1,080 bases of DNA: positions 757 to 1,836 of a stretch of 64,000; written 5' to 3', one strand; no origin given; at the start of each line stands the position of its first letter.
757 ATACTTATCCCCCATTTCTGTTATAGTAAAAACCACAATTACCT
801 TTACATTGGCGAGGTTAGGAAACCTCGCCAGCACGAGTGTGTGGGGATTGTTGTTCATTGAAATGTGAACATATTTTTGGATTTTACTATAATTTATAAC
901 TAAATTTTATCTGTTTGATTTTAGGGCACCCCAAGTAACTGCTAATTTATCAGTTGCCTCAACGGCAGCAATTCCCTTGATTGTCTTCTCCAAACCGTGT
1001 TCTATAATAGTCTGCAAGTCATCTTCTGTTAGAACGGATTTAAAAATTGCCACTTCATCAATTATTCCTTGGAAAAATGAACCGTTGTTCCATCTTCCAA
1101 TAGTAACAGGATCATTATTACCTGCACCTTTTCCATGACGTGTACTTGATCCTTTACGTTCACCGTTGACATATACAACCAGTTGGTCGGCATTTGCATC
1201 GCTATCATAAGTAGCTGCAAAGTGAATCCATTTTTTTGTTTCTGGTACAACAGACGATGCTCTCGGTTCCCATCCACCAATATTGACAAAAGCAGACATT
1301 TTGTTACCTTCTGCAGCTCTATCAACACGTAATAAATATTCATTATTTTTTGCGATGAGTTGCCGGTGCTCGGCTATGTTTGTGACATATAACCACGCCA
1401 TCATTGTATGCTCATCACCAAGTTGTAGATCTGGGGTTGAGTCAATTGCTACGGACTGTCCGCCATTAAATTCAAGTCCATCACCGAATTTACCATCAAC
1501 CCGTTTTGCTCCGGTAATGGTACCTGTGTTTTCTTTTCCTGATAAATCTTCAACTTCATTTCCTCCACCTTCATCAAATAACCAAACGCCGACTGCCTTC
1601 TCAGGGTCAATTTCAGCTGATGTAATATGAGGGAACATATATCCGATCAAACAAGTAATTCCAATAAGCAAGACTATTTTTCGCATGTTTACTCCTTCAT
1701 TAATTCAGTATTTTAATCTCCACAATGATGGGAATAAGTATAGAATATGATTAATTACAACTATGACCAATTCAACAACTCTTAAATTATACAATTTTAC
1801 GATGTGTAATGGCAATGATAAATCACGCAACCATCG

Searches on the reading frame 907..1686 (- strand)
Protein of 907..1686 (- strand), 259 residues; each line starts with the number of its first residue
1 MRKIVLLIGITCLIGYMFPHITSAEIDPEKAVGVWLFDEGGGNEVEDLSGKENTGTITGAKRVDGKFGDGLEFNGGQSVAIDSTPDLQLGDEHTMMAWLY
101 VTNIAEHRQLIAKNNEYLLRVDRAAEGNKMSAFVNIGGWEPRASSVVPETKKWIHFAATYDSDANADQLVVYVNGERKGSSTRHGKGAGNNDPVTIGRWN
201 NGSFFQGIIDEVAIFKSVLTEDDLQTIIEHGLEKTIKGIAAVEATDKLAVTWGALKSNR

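Call 4: search_protein_families(library=ncbifam, proteins=[window:907-1686:-], max_evalue=1)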
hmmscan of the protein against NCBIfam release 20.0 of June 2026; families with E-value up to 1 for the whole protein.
window:907-1686:- (259 aa): 1 family
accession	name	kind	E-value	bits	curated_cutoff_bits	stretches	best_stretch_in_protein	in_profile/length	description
NF052521.1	TafC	equivalog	1.7e-09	37.3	410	1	31-230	148-362/373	TafC family fimbrial protein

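Call 5: search_protein_families(library=pfam, proteins=[window:907-1686:-], max_evalue=1)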
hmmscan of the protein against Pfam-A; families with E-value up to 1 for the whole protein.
window:907-1686:- (259 aa): 2 families
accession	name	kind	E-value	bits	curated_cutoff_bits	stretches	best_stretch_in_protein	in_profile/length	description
PF13385.13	Laminin_G_3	-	2.4e-25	89.9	27.6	1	74-224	2-150/151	Concanavalin A-like lectin/glucanases superfamily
PF00354.24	Pentaxin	-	0.018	15.2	25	1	114-231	52-170/194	Pentaxin family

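Call 6: find_homologous_proteins(query=window:907-1686:-)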
Query window:907-1686:- (259 aa): 375 proteins with E <= 0.001 among 763 candidates; the best 120 are listed.
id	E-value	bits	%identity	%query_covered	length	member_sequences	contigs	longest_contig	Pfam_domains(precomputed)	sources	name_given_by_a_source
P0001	1.1e-158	544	94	100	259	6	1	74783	PF13385.14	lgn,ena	-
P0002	4.0e-148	510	90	100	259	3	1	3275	PF13385.14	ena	-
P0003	1.7e-144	498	86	100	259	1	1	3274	PF13385.14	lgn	-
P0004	2.1e-144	498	87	99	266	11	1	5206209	PF13385.14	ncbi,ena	-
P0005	4.4e-143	493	85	100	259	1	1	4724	PF13385.14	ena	-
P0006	8.0e-142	489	85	100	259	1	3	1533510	PF13385.14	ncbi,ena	-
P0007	1.7e-141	488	85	100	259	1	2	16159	PF13385.14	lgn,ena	-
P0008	4.8e-139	480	84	99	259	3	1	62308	PF13385.14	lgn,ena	-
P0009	4.3e-136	470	82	98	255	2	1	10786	PF13385.14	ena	-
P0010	2.4e-135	468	83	100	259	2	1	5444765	PF13385.14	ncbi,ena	-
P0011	9.0e-135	466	81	100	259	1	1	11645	PF13385.14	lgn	-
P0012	6.3e-129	447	78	100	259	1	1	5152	PF13385.14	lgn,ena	-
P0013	5.8e-123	427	74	100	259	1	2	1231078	PF13385.14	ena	-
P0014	1.0e-119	417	71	100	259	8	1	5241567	PF13385.14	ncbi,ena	-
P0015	1.2e-119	416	71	100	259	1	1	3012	PF13385.14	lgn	-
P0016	7.1e-118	411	70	100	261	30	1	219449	PF13385.14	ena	-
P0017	2.7e-116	405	69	100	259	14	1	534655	PF13385.14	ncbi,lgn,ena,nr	ncbi:MAG: LamG domain-containing protein [Candidatus Poribacteria bacterium]|nr:LamG domain-containi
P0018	1.3e-115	403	68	100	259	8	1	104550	PF13385.14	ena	-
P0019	9.0e-115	400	69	100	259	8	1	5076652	PF13385.14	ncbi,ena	-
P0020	1.1e-114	400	68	100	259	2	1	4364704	PF13385.14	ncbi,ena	-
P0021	1.5e-114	400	68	100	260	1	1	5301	PF13385.14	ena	-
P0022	1.0e-112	394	67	100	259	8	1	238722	PF13385.14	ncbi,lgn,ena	-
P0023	1.0e-112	394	68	100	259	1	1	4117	PF13385.14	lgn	-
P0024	1.9e-112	393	68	100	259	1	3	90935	PF13385.14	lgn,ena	-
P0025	7.5e-111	388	66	100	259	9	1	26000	PF13385.14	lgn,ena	-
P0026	1.7e-110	386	68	100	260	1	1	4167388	PF13385.14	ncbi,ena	-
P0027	2.1e-110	386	66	100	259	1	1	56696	PF13385.14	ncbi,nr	ncbi:LamG domain-containing protein [Candidatus Poribacteria bacterium]|nr:LamG domain-containing pr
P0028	2.4e-110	386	65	100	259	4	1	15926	PF13385.14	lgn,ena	-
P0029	1.5e-109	383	68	100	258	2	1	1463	PF13385.14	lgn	-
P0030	1.4e-107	377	65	100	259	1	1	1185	PF13385.14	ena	-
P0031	3.9e-107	375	64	100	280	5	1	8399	PF13385.14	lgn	-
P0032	5.1e-107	375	65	100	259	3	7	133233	PF13385.14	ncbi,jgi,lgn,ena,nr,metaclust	ncbi:MAG: LamG domain-containing protein [Candidatus Poribacteria bacterium]|nr:LamG domain-containi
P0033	7.1e-107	375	63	99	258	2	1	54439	PF13385.14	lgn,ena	-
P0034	1.9e-106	373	64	100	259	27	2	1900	PF13385.14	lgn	-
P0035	1.1e-105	371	63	100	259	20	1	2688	PF13385.14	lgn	-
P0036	1.4e-105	370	64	100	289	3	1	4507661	PF13385.14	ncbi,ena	-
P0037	2.3e-105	370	64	98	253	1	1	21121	PF13385.14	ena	-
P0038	3.6e-104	366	63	100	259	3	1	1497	PF13385.14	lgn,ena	-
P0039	1.5e-103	364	64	100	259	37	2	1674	PF13385.14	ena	-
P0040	1.8e-103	363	64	100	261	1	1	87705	PF13385.14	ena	-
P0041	3.1e-101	356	63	100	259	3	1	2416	PF13385.14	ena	-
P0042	1.2e-100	354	62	100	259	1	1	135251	PF13385.14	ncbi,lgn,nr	ncbi:LamG domain-containing protein [Candidatus Poribacteria bacterium]|nr:LamG domain-containing pr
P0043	3.0e-100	353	63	100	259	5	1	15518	PF13385.14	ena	-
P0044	4.1e-100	352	63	100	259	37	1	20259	PF13385.14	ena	-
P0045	9.0e-100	351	63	100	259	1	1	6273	PF13385.14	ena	-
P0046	1.2e-99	351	61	100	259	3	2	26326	PF13385.14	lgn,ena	-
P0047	4.9e-99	349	63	100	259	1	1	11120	PF13385.14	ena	-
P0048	3.4e-98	346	62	100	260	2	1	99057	PF13385.14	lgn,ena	-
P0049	6.0e-98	345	63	100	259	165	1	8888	PF13385.14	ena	-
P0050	6.1e-98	345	62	100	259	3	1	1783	PF13385.14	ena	-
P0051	1.2e-97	344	64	100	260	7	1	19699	PF13385.14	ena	-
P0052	1.3e-97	344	63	100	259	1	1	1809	PF13385.14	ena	-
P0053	1.7e-97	344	64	100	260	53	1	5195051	PF13385.14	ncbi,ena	-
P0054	1.7e-97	344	63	100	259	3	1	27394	PF13385.14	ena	-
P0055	2.1e-97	344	61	100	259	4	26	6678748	PF13385.14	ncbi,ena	-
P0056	7.0e-97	342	63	100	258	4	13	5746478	PF13385.14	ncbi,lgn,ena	-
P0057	1.5e-96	341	60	100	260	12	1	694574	PF13385.14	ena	-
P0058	1.6e-96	341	61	100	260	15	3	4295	PF13385.14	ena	-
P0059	1.7e-96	341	63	100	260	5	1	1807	PF13385.14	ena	-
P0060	3.6e-96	339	62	100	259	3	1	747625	PF13385.14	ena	-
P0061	4.5e-96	339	60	100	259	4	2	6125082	PF13385.14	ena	-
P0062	5.2e-96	339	62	100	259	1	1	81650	PF13385.14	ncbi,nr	ncbi:hypothetical protein C6499_11690 [Candidatus Poribacteria bacterium]|nr:MAG: hypothetical prote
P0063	7.6e-96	338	60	100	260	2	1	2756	PF13385.14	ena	-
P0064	4.0e-95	336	62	100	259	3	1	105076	PF13385.14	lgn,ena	-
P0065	4.9e-95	336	62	100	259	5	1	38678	PF13385.14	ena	-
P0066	1.1e-94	335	61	100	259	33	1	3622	PF13385.14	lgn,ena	-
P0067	2.0e-94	334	60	100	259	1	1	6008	PF13385.14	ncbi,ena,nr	ncbi:MAG: LamG domain-containing protein [Candidatus Poribacteria bacterium]|nr:LamG domain-containi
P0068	2.2e-94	334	60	100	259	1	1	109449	PF13385.14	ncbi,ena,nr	ncbi:MAG: LamG domain-containing protein [Candidatus Poribacteria bacterium]|nr:LamG domain-containi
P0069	2.6e-94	333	62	100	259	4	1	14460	PF13385.14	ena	-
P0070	2.6e-94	333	60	100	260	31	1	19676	PF13385.14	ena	-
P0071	4.4e-94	333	62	100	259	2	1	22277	PF13385.14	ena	-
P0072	5.0e-94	332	61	100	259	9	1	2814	PF13385.14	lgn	-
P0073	5.1e-94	332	61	100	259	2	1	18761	PF13385.14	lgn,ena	-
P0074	7.3e-94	332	60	100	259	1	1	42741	PF13385.14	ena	-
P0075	8.6e-94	332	61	100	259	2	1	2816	PF13385.14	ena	-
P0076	9.4e-94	332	62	100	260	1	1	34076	PF13385.14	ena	-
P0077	1.0e-93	331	60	100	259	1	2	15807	PF13385.14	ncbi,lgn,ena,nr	ncbi:LamG domain-containing protein [Candidatus Poribacteria bacterium]|nr:LamG domain-containing pr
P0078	1.1e-93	331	62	100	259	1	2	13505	PF13385.14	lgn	-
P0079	3.1e-93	330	61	99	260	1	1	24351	PF13385.14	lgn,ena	-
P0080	4.1e-93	329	60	100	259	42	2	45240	PF13385.14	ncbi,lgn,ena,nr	ncbi:LamG domain-containing protein [Candidatus Poribacteria bacterium]|nr:LamG domain-containing pr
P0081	6.7e-93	329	56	98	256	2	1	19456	PF13385.14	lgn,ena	-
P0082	7.3e-93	329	63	90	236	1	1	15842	PF13385.14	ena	-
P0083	1.1e-92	328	60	98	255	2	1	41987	PF13385.14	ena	-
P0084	3.3e-92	326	60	100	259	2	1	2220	PF13385.14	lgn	-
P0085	3.5e-92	326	54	100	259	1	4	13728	PF13385.14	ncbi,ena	-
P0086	1.2e-91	325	60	100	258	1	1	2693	PF13385.14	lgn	-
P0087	1.7e-91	324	59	100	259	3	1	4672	PF13385.14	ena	-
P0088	1.7e-91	324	59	100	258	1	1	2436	PF13385.14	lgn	-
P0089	2.0e-91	324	60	100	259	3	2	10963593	PF13385.14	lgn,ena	-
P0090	5.4e-91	323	59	100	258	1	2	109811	PF13385.14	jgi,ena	-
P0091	7.4e-90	319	58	100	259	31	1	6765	PF13385.14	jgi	-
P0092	3.0e-89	317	57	100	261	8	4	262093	PF13385.14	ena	-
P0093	3.6e-89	317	71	75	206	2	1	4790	PF13385.14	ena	-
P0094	9.5e-89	315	60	100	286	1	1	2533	PF13385.14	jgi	jgi:hypothetical protein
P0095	9.9e-89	315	60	100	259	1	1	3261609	PF13385.14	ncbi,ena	-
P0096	2.1e-88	314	52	100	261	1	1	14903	PF13385.14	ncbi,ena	-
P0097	7.9e-88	312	59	99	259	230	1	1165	PF13385.14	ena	-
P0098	2.0e-87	311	58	99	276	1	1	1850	PF13385.14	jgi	jgi:hypothetical protein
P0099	6.3e-87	309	62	93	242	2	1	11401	PF13385.14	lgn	-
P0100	9.5e-87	309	58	97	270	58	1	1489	PF13385.14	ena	-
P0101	2.9e-86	307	55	99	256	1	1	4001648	PF13385.14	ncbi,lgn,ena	-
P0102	1.8e-85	304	57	100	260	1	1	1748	PF13385.14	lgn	-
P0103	3.6e-85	303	59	99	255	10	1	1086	PF13385.14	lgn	-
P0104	1.5e-84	301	56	100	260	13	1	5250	PF13385.14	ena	-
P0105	1.9e-84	301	56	100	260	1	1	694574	PF13385.14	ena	-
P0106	5.2e-84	300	56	100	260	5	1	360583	PF13385.14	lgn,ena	-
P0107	2.3e-83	298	57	100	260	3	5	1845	PF13385.14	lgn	-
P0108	4.6e-83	297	56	100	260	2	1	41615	PF13385.14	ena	-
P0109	2.3e-82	294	55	100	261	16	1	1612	PF13385.14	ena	-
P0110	4.4e-82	293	58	96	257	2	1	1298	PF13385.14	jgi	-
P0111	4.9e-80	287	59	92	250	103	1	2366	PF13385.14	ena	-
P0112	1.6e-79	285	57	100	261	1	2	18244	PF13385.14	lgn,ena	-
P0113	6.0e-79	283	58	97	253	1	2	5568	PF13385.14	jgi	-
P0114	1.8e-77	278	56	99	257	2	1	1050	PF13385.14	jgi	jgi:hypothetical protein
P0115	7.1e-77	276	54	99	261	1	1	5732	PF13385.14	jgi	-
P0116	8.6e-77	276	53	99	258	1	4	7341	PF13385.14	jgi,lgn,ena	-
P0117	1.1e-76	276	56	97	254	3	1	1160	PF13385.14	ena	-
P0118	1.2e-76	276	55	100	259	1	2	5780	PF13385.14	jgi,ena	-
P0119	5.6e-76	273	54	92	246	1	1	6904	PF13385.14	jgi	jgi:hypothetical protein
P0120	2.0e-75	272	52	97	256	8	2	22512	PF13385.14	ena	-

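Call 11: find_encoding_contigs(protein=window:907-1686:-, flank=10000, max_places=4)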
Protein window:907-1686:- (259 aa): 2 contigs read that carry it; 1 place shown.
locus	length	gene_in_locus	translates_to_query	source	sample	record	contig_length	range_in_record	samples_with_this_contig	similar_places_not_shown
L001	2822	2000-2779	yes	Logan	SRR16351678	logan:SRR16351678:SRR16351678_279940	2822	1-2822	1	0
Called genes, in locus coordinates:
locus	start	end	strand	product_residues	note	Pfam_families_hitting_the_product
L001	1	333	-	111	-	?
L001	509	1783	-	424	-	PF02113:Peptidase_S13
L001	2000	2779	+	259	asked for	PF13385:Laminin_G_3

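Call 48: predict_structure(alignment_id=A2)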
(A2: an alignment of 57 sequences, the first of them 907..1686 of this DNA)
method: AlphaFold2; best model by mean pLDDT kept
length: 259 residues; sequences in the alignment: 57
mean_pLDDT: 85.0   pTM: 0.80
mean pLDDT of the five models: 85.0, 84.6, 84.5, 82.2, 81.4
residues with pLDDT >= 90: 163; 70-90: 47; 50-70: 28; < 50: 21
segments of 3 or more residues with pLDDT < 50: 15-24, 240-248
pLDDT, mean of each block of 10 residues (from residue 1): 61 48 63 87 89 95 94 95 95 97 88 96 90 94 88 96 97 96 90 95 92 96 91 75 44 54
secondary structure, 60 per line:
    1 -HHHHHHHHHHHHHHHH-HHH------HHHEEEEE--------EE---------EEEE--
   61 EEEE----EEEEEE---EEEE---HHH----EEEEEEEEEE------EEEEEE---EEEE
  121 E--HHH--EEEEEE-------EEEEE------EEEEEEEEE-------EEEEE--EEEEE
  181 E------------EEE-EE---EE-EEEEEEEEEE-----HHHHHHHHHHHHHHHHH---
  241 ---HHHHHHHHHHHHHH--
elements in order: H2-17 E31-35 E55-58 E61-64 E69-74 E78-81 E92-101 E108-113 E117-121 E129-134 E142-146 E153-161 E169-173 E176-181 E194-196 E206-215 H221-237 H244-257
